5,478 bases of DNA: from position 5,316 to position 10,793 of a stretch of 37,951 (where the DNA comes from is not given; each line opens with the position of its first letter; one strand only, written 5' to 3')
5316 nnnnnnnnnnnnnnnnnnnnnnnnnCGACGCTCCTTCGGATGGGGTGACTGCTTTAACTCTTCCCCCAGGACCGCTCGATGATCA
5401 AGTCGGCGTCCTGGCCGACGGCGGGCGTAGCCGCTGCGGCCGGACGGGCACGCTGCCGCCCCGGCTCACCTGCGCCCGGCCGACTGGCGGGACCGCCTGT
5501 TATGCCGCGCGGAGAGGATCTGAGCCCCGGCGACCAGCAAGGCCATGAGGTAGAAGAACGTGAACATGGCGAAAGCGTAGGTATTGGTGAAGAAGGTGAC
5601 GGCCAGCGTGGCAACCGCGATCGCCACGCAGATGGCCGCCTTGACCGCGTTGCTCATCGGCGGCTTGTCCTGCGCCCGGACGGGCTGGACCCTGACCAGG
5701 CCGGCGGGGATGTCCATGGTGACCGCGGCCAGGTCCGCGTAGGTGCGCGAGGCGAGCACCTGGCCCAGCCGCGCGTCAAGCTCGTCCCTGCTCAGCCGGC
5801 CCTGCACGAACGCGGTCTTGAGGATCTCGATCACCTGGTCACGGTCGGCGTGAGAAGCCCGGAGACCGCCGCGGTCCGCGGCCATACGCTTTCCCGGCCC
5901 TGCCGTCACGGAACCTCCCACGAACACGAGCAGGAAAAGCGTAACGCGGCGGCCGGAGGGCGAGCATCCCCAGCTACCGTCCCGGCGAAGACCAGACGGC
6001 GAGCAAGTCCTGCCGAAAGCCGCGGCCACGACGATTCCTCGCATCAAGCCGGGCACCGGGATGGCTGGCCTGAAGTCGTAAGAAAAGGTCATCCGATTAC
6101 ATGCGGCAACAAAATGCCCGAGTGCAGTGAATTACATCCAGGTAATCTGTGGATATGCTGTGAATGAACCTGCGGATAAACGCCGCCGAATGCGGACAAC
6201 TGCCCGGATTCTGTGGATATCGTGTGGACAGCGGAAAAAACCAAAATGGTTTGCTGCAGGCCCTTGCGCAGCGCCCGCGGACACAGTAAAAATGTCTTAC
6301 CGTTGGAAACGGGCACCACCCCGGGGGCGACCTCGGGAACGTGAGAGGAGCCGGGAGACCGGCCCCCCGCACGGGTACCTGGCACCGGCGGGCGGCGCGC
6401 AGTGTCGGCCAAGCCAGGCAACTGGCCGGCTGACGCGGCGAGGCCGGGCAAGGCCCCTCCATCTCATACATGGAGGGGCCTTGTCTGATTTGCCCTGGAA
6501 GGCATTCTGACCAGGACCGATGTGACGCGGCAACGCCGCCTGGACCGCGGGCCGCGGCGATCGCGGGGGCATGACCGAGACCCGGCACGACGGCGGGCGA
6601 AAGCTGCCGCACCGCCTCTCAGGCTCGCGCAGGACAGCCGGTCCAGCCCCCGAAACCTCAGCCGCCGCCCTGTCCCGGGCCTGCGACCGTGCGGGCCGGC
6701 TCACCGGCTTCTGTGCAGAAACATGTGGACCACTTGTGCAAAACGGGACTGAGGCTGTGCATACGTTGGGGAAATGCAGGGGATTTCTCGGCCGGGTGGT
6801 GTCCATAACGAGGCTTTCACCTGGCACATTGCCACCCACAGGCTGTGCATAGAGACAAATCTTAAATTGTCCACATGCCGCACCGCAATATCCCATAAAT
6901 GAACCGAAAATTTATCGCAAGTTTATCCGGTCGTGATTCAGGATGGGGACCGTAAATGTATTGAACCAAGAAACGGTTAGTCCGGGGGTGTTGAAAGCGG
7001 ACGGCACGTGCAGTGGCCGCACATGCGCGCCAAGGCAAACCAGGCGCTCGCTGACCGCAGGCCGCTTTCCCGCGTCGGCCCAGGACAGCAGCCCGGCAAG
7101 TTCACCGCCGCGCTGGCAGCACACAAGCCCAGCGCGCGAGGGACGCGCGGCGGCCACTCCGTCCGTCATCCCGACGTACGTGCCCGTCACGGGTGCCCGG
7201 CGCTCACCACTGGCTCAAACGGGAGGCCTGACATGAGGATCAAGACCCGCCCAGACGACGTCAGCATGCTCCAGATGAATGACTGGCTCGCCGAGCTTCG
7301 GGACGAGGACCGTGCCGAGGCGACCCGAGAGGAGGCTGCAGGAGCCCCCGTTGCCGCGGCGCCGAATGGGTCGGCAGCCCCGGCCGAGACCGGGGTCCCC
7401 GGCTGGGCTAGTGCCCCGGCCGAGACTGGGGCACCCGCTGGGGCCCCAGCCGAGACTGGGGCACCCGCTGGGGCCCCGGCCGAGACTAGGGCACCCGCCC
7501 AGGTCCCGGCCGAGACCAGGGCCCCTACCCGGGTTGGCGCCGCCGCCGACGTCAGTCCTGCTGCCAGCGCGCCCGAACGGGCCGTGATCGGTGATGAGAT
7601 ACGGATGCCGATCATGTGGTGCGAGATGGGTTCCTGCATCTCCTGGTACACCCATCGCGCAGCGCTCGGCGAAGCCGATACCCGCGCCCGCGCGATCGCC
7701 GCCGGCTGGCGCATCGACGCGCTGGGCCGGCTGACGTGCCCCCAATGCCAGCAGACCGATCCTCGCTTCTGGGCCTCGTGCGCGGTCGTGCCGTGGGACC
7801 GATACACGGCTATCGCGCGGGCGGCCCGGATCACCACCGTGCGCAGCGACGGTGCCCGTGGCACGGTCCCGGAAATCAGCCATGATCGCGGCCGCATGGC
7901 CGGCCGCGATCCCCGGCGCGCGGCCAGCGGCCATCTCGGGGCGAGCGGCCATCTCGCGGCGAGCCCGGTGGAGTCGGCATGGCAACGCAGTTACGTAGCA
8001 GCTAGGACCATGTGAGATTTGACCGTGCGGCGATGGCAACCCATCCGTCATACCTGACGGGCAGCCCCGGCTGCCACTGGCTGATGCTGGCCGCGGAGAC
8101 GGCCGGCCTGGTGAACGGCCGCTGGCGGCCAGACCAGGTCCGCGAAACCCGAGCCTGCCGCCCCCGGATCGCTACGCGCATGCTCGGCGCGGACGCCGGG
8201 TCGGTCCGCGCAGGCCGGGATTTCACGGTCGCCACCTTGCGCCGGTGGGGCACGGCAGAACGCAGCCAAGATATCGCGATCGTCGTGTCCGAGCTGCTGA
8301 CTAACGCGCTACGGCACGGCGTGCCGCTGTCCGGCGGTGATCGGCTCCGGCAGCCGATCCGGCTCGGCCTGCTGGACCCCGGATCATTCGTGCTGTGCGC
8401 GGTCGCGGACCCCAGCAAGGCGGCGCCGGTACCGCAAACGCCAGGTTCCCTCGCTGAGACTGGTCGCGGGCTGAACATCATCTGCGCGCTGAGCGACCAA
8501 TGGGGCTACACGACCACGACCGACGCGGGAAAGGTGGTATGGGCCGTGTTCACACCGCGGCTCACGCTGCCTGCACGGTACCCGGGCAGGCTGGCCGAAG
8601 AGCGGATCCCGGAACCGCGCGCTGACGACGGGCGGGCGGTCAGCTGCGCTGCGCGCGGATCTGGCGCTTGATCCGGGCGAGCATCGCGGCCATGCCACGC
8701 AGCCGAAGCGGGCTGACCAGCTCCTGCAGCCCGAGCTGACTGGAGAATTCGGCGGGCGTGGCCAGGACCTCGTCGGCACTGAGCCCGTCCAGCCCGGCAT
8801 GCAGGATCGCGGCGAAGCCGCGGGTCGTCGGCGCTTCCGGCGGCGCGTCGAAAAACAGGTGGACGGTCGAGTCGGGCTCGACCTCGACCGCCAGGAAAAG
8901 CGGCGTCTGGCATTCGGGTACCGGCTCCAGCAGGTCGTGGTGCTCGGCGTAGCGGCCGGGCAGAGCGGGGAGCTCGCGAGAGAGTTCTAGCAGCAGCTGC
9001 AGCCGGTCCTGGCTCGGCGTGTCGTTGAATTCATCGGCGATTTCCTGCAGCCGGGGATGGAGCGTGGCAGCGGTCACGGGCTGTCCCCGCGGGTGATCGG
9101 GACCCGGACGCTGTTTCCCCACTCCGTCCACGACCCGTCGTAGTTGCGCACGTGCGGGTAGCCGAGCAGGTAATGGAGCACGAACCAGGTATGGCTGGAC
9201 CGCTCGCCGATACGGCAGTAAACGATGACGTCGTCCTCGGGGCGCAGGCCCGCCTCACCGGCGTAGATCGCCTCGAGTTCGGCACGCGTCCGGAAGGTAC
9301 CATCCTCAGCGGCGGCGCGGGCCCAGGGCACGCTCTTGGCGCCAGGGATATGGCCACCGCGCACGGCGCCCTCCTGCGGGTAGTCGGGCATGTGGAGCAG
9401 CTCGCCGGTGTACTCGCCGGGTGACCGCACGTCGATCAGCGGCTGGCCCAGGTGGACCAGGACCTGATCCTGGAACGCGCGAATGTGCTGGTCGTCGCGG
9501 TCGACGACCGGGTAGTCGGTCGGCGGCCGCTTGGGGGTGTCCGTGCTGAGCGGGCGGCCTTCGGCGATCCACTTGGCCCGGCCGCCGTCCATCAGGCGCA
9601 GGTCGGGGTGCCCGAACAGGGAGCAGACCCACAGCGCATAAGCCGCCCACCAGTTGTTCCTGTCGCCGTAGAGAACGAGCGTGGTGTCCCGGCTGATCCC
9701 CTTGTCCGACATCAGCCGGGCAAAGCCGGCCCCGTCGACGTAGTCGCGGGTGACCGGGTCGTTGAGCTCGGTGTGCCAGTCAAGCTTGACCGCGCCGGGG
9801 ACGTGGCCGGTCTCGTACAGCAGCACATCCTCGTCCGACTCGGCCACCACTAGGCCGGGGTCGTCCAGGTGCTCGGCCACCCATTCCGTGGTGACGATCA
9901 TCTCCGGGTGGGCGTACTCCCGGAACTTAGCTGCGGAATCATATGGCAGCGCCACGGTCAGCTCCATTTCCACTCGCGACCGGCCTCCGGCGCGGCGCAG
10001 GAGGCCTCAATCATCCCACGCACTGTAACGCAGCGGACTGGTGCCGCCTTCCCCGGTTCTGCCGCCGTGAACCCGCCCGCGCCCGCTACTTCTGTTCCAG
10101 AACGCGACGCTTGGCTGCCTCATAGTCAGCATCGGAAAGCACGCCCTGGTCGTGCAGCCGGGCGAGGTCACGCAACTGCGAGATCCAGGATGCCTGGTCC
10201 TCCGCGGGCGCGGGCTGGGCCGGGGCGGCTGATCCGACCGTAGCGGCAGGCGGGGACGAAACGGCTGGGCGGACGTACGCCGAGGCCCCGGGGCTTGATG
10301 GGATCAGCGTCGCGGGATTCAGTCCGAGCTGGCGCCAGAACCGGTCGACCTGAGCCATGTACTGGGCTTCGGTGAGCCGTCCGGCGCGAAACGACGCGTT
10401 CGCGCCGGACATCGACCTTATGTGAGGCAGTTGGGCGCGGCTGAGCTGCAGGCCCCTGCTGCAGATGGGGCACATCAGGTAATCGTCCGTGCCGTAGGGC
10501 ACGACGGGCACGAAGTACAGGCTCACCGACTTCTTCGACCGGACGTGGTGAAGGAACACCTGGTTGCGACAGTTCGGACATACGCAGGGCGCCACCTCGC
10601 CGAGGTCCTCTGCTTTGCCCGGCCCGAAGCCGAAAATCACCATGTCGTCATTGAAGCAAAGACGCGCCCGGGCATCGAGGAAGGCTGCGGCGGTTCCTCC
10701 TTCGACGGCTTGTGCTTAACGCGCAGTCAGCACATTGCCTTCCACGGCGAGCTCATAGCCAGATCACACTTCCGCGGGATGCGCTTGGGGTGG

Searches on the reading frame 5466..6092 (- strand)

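Call 71: search_protein_families(library=pfam, proteins=[window:5466-6092:-], max_evalue=0.0001)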
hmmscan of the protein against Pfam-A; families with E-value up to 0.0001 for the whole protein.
window:5466-6092:- (208 aa): 1 family
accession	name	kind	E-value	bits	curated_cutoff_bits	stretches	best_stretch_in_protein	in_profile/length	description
PF08044.16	DUF1707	-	1.7e-18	66.8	27.6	1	77-129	1-53/53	DUF1707 SHOCT-like domain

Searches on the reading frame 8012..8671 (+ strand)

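Call 71: search_protein_families(library=pfam, proteins=[window:8012-8671:+], max_evalue=0.0001)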
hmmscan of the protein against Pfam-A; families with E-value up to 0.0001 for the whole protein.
window:8012-8671:+ (219 aa): 1 family
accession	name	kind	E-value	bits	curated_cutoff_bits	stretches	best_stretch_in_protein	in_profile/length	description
PF13581.12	HATPase_c_2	-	6.2e-12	46.1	27.4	1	60-179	3-126/127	Histidine kinase-like ATPase domain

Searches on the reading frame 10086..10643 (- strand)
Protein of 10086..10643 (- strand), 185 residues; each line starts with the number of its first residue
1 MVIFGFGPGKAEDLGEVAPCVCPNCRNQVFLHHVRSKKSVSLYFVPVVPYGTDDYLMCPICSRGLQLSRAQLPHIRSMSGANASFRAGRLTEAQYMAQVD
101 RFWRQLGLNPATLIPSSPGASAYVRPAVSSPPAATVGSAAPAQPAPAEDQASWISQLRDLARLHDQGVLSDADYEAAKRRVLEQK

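Call 83: search_protein_families(library=pfam, proteins=[window:10086-10643:-], max_evalue=0.0001)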
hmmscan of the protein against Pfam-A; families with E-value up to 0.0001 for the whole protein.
window:10086-10643:- (185 aa): 2 families
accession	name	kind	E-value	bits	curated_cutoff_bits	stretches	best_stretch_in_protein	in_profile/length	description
PF09851.14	SHOCT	-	1.9e-07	31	27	1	156-182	2-28/28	Short C-terminal domain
PF17032.10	Zn_ribbon_15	-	6.3e-06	27.3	28.9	1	21-69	2-51/73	zinc-ribbon family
